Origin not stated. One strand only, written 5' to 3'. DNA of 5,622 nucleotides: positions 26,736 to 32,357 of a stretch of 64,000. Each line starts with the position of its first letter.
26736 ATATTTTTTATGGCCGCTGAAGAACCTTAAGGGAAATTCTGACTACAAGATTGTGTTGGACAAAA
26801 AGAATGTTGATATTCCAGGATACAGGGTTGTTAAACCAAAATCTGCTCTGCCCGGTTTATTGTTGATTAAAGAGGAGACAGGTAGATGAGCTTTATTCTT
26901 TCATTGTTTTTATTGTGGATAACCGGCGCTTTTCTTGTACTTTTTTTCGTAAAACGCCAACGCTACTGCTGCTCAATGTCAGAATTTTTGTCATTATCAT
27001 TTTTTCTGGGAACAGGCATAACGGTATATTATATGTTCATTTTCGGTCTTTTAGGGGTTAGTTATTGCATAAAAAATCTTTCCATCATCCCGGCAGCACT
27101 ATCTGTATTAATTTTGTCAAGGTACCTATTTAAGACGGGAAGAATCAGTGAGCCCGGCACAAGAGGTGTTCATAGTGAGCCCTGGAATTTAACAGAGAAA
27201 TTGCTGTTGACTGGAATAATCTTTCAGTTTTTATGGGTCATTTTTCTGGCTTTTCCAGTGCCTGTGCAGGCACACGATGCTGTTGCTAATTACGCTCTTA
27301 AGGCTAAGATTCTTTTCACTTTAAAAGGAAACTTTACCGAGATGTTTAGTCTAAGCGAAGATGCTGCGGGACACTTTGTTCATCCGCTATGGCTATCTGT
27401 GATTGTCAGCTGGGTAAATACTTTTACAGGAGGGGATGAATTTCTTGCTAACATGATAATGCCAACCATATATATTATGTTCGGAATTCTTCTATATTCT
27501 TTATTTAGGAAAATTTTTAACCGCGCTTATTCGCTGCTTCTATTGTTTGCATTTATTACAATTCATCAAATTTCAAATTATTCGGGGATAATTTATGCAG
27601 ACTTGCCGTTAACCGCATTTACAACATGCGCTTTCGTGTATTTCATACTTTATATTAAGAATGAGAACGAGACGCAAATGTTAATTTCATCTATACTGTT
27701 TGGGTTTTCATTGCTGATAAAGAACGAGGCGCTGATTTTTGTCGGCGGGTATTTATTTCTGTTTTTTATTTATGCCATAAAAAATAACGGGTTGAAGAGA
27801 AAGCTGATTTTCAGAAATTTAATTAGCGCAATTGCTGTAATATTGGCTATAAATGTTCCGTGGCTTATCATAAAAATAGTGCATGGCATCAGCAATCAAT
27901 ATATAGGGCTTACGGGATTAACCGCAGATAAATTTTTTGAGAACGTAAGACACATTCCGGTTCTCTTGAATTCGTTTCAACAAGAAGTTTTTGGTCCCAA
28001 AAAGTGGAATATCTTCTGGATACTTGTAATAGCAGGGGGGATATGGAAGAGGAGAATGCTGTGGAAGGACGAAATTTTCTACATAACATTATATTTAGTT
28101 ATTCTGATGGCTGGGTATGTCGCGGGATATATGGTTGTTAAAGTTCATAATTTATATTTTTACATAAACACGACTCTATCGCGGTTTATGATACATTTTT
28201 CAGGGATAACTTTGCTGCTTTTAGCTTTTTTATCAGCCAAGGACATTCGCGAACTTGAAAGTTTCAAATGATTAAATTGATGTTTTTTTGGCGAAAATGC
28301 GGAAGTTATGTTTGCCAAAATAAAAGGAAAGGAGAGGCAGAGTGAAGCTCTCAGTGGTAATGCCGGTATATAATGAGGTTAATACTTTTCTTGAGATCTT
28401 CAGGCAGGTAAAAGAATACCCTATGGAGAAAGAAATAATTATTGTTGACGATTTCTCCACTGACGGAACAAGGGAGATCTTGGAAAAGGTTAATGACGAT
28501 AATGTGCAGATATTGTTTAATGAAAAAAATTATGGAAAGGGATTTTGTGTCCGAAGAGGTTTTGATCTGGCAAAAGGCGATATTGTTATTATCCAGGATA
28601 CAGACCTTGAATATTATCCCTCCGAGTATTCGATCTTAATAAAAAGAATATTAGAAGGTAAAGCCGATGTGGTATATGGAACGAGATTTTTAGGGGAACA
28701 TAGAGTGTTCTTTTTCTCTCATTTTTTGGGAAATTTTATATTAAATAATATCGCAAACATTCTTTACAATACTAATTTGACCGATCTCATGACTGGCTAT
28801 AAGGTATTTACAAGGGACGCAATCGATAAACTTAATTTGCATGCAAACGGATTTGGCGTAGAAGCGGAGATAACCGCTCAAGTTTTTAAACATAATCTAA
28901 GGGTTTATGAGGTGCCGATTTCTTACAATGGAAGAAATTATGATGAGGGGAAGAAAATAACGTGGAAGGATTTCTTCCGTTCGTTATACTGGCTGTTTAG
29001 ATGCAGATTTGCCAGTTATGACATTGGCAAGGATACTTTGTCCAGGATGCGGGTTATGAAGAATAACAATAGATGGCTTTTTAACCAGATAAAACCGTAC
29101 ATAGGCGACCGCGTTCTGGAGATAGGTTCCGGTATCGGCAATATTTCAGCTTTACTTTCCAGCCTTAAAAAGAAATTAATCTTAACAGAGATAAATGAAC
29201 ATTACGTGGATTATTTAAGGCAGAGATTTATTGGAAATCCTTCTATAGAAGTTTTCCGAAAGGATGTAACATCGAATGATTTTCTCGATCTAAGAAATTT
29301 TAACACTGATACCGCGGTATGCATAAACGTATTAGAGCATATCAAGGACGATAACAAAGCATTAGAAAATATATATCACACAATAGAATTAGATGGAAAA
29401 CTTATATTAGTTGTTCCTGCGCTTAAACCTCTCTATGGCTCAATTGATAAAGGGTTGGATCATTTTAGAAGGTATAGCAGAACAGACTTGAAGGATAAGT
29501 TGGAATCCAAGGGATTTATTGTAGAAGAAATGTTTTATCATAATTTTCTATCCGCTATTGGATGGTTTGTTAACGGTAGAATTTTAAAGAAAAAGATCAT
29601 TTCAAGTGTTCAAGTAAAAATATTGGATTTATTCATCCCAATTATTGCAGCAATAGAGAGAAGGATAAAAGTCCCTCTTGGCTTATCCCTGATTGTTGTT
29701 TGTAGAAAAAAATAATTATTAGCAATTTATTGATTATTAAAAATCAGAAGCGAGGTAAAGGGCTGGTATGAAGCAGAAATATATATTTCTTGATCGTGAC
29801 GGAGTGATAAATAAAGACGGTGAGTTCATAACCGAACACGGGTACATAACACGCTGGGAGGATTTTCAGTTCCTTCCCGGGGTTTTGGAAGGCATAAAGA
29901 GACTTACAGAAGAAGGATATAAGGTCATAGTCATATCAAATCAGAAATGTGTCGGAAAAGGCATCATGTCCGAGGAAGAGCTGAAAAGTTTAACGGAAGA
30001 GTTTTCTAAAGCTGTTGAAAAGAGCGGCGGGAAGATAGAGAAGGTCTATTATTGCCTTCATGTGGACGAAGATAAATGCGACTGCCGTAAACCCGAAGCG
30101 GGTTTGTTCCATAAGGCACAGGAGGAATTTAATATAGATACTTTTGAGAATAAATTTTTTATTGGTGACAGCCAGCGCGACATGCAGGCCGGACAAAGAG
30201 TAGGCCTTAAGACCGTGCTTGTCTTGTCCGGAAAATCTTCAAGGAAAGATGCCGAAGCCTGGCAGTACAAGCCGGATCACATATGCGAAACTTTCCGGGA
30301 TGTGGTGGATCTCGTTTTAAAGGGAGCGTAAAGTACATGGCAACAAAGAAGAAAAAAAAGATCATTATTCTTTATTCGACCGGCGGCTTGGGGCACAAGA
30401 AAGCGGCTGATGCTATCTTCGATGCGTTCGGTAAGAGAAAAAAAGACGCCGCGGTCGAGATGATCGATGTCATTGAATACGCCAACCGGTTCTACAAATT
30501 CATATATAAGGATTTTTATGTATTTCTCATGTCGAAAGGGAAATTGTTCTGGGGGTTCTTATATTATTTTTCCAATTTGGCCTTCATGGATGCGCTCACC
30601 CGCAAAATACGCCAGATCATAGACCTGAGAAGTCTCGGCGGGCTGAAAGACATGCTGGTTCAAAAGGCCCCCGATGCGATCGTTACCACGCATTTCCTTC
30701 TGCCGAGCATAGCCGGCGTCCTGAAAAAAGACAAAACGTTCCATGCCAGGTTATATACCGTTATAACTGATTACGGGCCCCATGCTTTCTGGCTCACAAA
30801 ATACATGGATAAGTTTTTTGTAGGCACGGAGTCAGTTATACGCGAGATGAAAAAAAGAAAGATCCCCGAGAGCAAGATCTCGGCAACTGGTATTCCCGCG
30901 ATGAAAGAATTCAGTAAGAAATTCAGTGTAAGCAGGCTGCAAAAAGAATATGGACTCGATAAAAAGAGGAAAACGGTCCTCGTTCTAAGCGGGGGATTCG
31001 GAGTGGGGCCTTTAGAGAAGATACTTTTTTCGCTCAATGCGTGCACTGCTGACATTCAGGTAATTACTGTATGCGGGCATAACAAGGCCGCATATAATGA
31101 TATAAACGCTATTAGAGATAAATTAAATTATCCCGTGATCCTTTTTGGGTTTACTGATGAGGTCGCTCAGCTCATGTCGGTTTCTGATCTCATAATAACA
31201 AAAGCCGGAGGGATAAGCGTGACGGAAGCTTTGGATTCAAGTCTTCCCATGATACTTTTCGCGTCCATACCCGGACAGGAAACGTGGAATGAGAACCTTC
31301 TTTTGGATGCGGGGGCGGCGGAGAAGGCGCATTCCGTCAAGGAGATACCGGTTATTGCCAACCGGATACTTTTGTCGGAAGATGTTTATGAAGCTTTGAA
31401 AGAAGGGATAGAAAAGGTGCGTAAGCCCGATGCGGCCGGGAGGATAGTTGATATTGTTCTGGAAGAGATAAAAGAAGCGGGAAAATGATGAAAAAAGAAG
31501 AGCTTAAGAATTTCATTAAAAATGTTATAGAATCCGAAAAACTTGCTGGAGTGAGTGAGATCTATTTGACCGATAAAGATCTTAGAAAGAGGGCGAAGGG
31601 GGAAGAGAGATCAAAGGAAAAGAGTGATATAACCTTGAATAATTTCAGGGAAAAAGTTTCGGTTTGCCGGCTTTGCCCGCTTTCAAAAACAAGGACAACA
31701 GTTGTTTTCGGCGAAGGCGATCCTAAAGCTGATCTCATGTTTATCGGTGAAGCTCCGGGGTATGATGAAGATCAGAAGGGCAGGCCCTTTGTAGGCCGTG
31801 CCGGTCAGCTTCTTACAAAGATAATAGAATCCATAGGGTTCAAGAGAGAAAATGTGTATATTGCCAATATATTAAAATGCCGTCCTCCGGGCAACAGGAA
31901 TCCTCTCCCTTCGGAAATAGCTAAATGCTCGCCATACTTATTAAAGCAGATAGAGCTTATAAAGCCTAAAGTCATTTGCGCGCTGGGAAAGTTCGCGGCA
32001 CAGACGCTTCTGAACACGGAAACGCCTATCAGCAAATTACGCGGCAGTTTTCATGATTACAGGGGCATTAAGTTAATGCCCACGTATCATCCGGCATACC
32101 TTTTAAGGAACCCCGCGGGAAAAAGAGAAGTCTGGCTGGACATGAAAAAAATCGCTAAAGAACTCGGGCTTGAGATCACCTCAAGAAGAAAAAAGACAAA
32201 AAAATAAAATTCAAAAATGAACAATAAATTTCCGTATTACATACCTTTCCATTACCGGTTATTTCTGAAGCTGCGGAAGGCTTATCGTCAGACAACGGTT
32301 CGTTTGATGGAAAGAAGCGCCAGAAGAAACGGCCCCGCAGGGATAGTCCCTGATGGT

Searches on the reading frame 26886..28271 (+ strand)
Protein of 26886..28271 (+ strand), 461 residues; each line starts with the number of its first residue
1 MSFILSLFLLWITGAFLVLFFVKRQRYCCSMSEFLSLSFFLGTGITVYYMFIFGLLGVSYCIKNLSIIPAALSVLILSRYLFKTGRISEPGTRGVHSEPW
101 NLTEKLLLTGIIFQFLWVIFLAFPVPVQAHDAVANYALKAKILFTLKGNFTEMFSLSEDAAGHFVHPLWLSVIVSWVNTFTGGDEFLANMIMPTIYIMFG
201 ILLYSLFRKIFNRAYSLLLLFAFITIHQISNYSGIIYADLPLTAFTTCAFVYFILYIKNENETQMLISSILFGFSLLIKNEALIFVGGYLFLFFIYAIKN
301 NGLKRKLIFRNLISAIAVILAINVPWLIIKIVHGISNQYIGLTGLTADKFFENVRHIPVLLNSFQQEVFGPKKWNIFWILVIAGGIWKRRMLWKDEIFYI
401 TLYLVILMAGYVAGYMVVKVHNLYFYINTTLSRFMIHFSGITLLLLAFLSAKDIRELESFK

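Call 37: search_protein_families(library=pfam, proteins=[window:26886-28271:+], max_evalue=0.00001)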
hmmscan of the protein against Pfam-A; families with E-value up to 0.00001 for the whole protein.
window:26886-28271:+ (461 aa): 1 family
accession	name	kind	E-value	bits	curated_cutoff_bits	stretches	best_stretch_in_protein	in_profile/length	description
PF13231.12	PMT_2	-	2.3e-08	34.9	26.1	1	166-328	2-159/160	Dolichyl-phosphate-mannose-protein mannosyltransferase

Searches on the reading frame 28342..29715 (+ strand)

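Call 37: search_protein_families(library=pfam, proteins=[window:28342-29715:+], max_evalue=0.00001)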
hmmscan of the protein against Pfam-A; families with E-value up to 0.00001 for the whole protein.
window:28342-29715:+ (457 aa): 7 families
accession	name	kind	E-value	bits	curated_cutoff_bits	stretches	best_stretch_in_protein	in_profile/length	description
PF00535.33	Glycos_transf_2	-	9.8e-31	107.4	23.3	1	4-163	1-166/168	Glycosyl transferase family 2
PF08242.18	Methyltransf_12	-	1.1e-09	39.4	30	1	259-353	1-97/98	Methyltransferase domain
PF13489.12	Methyltransf_23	-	5.3e-09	36.5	27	1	256-394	24-161/164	Methyltransferase domain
PF08241.18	Methyltransf_11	-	6.5e-09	36.7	21.2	1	259-356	1-95/95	Methyltransferase domain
PF10111.15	Glyco_tranf_2_2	-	6.5e-09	36.1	27.3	1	4-89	1-92/276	Glycosyltransferase like family 2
PF13649.12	Methyltransf_25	-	2.5e-08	34.9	27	1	258-349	1-94/97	Methyltransferase domain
PF00398.26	RrnaAD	-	6.5e-06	25.9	24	0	249-316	25-92/263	Ribosomal RNA adenine dimethylase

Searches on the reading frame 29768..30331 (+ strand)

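Call 37: search_protein_families(library=pfam, proteins=[window:29768-30331:+], max_evalue=0.00001)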
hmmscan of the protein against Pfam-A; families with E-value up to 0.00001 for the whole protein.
window:29768-30331:+ (187 aa): 4 families
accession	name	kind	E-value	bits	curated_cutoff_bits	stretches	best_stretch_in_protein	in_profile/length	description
PF13242.12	Hydrolase_like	-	4.8e-19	68.5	22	1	106-178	2-74/75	HAD-hyrolase-like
PF08645.17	PNK3P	-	1.2e-11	45.1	22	1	30-136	24-127/161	Polynucleotide kinase 3 phosphatase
PF13419.12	HAD_2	-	3.6e-10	40.7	23.8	1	31-152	76-178/178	Haloacid dehalogenase-like hydrolase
PF00702.32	Hydrolase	-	9.6e-08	33.1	26.4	1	21-146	85-191/191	haloacid dehalogenase-like hydrolase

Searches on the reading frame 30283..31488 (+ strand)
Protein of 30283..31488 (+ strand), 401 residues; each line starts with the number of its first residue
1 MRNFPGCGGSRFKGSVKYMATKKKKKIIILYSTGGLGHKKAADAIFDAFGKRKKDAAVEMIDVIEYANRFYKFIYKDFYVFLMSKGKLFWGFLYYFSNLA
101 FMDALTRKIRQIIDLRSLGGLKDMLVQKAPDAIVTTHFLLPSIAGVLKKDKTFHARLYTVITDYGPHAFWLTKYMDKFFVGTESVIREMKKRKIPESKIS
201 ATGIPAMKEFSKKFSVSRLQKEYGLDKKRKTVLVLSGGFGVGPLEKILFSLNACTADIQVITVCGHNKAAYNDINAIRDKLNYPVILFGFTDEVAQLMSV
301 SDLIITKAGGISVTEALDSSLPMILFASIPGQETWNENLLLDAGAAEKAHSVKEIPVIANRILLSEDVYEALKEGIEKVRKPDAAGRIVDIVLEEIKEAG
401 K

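Call 37: search_protein_families(library=pfam, proteins=[window:30283-31488:+], max_evalue=0.00001)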
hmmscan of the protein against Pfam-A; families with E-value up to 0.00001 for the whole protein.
window:30283-31488:+ (401 aa): 2 families
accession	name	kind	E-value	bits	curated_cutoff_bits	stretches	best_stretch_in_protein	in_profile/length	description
PF06925.17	MGDG_synth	-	1.6e-26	93.8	25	1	38-205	1-168/169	Monogalactosyldiacylglycerol (MGDG) synthase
PF04101.22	Glyco_tran_28_C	-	1.7e-09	38.4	22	1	246-328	16-99/166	Glycosyltransferase family 28 C-terminal domain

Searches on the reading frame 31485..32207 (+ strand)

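Call 37: search_protein_families(library=pfam, proteins=[window:31485-32207:+], max_evalue=0.00001)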
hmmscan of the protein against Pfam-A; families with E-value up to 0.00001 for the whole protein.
window:31485-32207:+ (240 aa): 1 family
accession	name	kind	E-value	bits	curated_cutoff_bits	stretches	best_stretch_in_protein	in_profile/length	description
PF03167.25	UDG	-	2.2e-43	148.1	24.3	1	75-220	1-140/141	Uracil DNA glycosylase superfamily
